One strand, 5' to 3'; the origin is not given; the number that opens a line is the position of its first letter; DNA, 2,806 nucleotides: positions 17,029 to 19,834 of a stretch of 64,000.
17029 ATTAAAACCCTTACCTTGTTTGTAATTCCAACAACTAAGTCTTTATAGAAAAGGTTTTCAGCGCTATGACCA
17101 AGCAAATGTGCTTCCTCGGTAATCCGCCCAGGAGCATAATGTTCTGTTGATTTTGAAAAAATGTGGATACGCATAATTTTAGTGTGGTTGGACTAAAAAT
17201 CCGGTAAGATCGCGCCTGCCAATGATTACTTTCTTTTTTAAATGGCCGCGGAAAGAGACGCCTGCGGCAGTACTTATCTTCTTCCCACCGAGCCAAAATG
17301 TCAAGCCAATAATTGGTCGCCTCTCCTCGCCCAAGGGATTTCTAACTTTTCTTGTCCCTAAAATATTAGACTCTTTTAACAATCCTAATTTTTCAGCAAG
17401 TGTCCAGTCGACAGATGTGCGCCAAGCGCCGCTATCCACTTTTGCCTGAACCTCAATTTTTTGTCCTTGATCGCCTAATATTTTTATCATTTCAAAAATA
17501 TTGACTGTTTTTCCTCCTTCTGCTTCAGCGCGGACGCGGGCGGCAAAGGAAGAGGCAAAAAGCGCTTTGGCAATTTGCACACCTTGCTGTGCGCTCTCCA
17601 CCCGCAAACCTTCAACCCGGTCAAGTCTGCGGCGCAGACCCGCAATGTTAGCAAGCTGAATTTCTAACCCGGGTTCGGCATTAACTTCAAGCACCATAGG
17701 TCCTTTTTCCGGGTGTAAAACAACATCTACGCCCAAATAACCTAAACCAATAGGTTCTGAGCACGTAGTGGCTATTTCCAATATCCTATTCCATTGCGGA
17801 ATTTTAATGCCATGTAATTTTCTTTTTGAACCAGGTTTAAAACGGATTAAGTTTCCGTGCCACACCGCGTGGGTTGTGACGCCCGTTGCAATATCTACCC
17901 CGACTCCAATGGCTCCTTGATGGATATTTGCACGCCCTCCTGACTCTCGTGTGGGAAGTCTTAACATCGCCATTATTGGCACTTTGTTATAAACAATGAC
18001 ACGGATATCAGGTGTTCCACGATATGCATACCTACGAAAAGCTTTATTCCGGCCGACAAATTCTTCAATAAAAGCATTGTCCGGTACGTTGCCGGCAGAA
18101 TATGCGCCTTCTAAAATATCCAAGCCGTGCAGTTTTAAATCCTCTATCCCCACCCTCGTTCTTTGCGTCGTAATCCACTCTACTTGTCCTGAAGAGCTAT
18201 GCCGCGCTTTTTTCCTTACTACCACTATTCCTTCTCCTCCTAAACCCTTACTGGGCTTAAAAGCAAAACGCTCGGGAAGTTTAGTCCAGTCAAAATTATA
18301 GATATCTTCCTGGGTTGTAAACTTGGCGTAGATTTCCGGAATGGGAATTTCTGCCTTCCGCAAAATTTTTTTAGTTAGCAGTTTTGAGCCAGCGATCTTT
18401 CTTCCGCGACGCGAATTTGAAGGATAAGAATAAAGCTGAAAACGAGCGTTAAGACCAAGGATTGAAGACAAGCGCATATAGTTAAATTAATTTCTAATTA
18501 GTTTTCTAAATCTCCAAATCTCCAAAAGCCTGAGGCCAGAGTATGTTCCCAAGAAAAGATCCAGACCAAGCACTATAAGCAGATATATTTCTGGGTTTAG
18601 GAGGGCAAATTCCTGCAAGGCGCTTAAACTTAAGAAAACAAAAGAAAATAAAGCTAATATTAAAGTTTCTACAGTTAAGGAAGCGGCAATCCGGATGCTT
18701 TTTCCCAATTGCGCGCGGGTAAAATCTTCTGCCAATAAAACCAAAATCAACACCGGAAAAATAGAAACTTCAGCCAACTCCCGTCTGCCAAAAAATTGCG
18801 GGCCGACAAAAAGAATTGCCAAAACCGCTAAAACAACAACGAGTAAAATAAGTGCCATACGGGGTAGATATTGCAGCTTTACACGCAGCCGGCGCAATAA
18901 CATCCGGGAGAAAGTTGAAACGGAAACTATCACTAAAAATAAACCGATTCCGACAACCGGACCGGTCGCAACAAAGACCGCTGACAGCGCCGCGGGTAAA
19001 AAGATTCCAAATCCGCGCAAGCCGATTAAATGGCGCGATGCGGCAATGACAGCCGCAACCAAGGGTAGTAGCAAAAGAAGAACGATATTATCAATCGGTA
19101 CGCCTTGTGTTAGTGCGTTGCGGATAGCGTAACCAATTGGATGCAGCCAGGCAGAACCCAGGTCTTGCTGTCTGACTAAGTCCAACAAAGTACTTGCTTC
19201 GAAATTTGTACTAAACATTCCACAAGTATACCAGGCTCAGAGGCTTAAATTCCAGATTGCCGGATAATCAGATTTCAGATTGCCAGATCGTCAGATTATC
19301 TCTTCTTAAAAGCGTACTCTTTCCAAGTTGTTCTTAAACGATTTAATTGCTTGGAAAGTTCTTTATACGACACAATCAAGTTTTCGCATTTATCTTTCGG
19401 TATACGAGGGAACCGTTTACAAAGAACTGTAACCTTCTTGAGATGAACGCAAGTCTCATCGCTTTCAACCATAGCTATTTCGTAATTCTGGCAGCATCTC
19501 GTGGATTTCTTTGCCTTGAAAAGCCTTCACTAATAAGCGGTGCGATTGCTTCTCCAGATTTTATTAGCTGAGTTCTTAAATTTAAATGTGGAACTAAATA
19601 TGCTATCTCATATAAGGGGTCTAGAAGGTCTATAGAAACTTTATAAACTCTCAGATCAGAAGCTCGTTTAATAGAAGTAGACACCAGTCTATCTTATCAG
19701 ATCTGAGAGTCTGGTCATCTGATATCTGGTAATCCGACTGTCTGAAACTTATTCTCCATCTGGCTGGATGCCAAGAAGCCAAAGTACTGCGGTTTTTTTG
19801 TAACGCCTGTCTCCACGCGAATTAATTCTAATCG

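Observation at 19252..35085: Dispersed CAGAT-rich repeat: split in an intergenic region beside an excisionase-like gene, contiguous inside the argS coding sequence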

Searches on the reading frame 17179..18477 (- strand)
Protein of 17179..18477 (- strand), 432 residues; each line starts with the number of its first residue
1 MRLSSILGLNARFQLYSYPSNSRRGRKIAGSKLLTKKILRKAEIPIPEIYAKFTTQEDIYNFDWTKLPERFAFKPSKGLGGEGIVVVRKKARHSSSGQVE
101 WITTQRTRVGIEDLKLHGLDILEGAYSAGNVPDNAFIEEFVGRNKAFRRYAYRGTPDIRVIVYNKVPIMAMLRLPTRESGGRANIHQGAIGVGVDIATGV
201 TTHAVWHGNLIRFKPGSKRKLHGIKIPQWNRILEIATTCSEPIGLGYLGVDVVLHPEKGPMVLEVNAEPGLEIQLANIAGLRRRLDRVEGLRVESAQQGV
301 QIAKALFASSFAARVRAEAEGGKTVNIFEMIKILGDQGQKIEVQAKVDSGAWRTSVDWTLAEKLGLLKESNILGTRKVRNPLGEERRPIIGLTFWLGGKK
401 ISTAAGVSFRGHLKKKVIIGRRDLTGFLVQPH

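Call 11: search_protein_families(library=pfam, proteins=[window:17179-18477:-], max_evalue=0.01)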
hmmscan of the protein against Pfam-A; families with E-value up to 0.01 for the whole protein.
window:17179-18477:- (432 aa): 6 families
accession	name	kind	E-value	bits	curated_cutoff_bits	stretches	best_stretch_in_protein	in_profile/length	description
PF14397.11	ATPgrasp_ST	-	3.5e-65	220.4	31.4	1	16-289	6-277/278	Sugar-transfer associated ATP-grasp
PF08443.16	RimK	-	1.5e-09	38.2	21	1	234-273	133-171/188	RimK-like ATP-grasp domain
PF02655.19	ATP-grasp_3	-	3.4e-09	37.4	23.2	1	30-97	2-60/160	ATP-grasp domain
PF05618.17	Zn_protease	-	0.00083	19.7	27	0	369-427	64-123/138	Putative ATP-dependent zinc protease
PF14398.11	ATPgrasp_YheCD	-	0.0027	17.4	26.8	0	199-273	152-231/255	YheC/D like ATP-grasp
PF02955.21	GSH-S_ATP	-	0.0038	17.1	23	0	157-195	85-123/175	Prokaryotic glutathione synthetase, ATP-grasp domain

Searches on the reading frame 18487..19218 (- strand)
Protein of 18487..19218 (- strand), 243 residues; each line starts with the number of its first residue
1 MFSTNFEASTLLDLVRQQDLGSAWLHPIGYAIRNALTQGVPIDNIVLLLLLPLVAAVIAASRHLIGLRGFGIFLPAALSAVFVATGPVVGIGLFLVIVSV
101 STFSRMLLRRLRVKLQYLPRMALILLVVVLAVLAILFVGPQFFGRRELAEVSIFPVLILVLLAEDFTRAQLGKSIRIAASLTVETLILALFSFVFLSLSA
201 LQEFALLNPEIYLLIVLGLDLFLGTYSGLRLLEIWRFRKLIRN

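Call 11: search_protein_families(library=pfam, proteins=[window:18487-19218:-], max_evalue=0.01)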
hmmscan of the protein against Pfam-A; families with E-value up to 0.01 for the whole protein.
window:18487-19218:- (243 aa): 1 family
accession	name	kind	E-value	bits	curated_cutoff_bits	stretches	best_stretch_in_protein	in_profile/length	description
PF14402.11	7TM_transglut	-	4.4e-24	85.8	25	1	47-240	58-247/248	7 transmembrane helices usually fused to an inactive transglutaminase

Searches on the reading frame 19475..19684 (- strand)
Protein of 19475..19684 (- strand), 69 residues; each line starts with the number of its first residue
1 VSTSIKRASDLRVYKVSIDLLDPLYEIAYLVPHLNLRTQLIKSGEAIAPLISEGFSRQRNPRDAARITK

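Call 11: search_protein_families(library=pfam, proteins=[window:19475-19684:-], max_evalue=0.01)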
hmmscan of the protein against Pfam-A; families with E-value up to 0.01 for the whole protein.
window:19475-19684:- (69 aa): 1 family
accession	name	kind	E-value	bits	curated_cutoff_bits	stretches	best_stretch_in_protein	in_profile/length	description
PF05635.17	23S_rRNA_IVP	-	9.4e-05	23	33.8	1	10-62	2-57/106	23S rRNA-intervening sequence protein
